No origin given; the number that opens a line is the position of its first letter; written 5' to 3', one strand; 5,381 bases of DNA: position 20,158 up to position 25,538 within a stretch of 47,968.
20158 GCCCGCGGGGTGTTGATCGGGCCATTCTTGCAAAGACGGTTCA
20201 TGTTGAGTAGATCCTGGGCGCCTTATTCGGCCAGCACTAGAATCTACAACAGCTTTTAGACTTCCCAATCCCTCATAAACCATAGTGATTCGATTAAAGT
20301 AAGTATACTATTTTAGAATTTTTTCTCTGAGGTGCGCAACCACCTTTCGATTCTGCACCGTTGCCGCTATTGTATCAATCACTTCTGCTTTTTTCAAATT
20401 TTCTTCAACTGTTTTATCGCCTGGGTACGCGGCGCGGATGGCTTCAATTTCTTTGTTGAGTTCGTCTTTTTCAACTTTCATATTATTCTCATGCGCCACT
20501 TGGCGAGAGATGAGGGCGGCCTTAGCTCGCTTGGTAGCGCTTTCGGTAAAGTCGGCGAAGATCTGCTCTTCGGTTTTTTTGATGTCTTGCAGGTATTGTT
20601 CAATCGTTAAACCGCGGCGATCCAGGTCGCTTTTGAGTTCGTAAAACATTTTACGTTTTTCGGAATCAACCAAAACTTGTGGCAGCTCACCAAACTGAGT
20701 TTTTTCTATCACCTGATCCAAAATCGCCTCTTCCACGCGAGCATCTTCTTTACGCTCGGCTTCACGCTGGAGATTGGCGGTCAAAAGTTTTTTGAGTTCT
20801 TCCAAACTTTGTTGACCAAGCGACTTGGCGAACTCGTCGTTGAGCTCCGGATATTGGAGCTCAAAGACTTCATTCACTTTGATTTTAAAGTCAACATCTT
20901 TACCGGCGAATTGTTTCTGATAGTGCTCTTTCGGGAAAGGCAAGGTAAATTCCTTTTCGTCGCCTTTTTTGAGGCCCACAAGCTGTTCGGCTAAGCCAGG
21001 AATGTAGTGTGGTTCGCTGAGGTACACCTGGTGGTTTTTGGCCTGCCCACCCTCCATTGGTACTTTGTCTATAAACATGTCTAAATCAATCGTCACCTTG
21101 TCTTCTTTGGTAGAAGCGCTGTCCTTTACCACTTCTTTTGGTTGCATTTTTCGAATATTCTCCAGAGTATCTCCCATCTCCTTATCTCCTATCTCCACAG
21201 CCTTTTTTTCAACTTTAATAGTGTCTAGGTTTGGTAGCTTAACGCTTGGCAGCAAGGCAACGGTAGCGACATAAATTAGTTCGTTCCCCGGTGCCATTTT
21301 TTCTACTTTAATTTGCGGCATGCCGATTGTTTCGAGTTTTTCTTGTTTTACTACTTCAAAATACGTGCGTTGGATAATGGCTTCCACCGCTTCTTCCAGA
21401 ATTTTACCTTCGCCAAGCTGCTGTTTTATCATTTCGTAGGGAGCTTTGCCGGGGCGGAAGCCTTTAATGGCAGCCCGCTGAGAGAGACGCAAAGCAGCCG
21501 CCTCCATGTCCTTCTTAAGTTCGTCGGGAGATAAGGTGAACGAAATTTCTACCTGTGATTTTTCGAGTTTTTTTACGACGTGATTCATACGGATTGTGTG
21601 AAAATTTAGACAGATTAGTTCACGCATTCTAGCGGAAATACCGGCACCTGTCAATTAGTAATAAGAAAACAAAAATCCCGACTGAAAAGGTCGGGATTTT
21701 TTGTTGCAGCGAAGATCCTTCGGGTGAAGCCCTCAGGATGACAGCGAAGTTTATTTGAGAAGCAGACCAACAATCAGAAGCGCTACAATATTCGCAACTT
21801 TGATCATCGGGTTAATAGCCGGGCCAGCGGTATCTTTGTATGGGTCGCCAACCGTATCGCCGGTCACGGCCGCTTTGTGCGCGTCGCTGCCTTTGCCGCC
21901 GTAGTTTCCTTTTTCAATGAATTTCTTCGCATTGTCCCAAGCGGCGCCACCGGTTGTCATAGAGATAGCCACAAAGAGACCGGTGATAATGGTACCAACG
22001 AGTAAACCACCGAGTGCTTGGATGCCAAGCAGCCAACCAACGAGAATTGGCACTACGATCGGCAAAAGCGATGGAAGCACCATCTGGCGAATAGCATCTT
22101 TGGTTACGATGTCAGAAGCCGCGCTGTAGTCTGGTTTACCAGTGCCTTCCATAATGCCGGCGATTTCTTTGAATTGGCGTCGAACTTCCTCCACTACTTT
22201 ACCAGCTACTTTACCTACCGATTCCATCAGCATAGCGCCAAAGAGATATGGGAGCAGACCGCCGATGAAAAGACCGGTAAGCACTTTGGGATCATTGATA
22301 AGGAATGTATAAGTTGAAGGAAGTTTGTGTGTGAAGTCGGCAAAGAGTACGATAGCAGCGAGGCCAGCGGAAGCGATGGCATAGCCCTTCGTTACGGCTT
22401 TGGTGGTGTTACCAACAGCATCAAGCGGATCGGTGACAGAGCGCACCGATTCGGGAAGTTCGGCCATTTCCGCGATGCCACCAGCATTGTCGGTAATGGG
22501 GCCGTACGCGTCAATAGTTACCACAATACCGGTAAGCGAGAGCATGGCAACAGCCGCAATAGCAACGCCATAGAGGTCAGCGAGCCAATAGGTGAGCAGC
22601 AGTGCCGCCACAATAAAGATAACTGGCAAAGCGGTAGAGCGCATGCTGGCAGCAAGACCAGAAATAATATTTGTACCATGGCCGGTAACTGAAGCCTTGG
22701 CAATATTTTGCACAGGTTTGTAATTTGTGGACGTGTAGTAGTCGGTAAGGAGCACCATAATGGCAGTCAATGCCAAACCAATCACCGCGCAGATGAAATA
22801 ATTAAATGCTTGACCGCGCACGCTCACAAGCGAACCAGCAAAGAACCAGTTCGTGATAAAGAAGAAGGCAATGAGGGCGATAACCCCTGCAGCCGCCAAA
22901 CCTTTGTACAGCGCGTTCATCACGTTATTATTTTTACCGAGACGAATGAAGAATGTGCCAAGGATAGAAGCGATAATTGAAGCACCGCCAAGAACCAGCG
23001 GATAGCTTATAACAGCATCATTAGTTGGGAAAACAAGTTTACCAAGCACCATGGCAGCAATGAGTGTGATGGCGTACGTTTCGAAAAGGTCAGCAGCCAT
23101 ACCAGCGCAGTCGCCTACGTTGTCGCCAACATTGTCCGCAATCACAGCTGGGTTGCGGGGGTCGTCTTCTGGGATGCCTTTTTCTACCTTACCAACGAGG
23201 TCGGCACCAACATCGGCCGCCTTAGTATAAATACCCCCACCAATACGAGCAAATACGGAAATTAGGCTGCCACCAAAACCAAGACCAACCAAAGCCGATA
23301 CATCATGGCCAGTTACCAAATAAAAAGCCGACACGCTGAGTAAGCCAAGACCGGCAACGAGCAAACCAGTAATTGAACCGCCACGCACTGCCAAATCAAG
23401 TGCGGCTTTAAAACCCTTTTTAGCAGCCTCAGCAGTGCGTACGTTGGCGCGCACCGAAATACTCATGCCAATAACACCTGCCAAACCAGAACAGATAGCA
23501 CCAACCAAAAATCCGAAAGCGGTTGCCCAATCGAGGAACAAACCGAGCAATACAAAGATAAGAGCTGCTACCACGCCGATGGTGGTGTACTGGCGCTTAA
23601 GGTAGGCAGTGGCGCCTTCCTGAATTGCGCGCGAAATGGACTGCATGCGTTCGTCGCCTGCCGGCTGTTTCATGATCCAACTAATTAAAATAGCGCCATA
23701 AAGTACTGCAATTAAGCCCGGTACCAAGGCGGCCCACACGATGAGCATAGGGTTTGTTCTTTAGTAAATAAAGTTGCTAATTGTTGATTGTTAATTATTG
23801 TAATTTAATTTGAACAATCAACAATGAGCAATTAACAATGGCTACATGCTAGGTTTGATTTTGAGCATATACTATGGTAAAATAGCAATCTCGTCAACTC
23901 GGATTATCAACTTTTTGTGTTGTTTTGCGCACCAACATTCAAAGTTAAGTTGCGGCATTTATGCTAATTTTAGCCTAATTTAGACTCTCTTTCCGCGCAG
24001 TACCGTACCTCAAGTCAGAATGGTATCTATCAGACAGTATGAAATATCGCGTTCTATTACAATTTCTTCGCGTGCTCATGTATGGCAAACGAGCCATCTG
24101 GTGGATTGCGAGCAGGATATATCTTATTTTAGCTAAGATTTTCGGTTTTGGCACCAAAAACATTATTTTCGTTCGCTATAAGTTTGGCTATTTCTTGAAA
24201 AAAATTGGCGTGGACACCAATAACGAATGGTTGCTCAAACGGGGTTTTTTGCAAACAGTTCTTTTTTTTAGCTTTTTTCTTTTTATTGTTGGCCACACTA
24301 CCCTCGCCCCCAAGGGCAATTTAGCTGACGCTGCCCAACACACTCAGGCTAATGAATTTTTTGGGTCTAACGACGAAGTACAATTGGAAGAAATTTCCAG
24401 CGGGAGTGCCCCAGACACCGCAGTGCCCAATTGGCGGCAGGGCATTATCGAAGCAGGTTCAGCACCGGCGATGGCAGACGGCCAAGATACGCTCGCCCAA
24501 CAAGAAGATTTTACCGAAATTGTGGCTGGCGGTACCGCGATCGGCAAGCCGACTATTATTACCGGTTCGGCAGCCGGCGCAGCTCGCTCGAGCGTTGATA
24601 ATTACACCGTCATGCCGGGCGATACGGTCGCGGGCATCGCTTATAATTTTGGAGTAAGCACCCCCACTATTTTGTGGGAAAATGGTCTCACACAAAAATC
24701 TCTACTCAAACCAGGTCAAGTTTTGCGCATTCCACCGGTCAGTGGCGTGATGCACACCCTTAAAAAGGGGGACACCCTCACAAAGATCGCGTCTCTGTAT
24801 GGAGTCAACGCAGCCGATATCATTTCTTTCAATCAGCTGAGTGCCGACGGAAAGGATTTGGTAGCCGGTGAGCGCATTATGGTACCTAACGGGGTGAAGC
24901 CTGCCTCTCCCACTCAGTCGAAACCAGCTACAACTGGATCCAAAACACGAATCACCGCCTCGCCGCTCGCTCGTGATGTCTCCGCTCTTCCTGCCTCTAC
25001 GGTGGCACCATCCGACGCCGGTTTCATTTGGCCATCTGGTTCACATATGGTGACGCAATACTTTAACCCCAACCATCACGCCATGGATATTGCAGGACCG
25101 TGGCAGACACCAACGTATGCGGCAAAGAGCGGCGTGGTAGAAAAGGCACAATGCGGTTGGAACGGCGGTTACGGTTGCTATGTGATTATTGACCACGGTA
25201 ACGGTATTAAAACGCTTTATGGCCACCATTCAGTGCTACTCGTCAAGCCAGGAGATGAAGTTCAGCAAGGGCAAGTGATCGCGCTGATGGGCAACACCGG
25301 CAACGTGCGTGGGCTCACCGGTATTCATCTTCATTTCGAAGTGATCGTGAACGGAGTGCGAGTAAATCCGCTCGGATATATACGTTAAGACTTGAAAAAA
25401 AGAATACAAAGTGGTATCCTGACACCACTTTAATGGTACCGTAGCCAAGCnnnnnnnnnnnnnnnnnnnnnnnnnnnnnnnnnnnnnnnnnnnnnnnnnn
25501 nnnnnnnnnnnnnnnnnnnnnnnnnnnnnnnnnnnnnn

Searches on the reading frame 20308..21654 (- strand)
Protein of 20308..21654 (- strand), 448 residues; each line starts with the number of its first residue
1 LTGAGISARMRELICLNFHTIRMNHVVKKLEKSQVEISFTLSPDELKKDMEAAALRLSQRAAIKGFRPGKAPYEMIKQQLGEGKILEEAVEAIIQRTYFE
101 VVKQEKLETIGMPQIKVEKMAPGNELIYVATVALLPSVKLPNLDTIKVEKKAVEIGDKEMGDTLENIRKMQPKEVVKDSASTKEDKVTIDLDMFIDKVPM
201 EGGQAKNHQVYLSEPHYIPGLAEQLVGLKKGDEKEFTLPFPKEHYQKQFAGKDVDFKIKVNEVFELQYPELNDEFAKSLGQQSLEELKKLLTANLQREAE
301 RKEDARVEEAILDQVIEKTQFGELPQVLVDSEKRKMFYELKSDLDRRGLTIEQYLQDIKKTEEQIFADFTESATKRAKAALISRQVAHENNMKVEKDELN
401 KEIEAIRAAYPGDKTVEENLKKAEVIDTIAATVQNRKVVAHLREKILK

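Call 14: search_protein_families(library=pfam, proteins=[window:20308-21654:-], max_evalue=0.00001)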
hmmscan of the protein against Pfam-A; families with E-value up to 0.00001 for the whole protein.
window:20308-21654:- (448 aa): 3 families
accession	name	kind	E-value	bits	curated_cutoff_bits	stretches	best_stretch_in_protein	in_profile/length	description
PF05697.18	Trigger_N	-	6.1e-37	127.6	22.2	1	23-167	1-144/144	Bacterial trigger factor protein (TF)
PF05698.19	Trigger_C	-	2e-27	96.6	22.7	1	283-442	1-160/162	Bacterial trigger factor protein (TF) C-terminus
PF00254.34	FKBP_C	-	8.5e-09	36.1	21.1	1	179-260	3-93/94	FKBP-type peptidyl-prolyl cis-trans isomerase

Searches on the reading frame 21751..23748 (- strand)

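Call 14: search_protein_families(library=pfam, proteins=[window:21751-23748:-], max_evalue=0.00001)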
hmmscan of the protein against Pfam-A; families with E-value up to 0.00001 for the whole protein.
window:21751-23748:- (665 aa): 1 family
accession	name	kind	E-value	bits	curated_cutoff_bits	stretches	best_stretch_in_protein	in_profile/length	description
PF03030.21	H_PPase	-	7.1e-268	891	29.7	1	12-659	1-645/645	Inorganic H+ pyrophosphatase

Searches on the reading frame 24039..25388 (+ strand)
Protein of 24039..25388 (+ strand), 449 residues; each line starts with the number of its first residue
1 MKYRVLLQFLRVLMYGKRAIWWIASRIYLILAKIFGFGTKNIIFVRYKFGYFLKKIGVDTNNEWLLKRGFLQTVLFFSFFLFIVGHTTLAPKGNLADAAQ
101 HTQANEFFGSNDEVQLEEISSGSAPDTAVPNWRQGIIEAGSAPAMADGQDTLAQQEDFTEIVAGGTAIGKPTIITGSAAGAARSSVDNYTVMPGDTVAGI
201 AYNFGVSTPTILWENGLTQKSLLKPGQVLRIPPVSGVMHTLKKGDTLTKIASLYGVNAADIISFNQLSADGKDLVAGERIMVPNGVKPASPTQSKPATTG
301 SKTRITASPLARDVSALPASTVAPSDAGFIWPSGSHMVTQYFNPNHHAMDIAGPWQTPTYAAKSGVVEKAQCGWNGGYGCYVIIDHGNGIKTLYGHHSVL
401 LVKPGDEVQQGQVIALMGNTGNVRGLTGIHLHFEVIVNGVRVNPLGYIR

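Call 14: search_protein_families(library=pfam, proteins=[window:24039-25388:+], max_evalue=0.00001)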
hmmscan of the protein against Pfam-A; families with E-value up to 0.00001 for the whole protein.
window:24039-25388:+ (449 aa): 4 families
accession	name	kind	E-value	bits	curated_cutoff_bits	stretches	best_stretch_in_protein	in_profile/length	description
PF01551.29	Peptidase_M23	-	1.5e-28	99.2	28.7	1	345-444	2-96/96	Peptidase family M23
PF01476.26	LysM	-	3.8e-22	78.4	20.9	2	239-283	1-43/43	LysM domain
PF23473.1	LysM3_LYK4_5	-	9.3e-10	38.9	29.3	0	189-221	5-37/48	LYK4/5 LysM3 domain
PF23446.1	LysM1_NFP_LYK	-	1.9e-07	32.3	36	0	246-283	17-54/60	NFP/LYK LysM1 domain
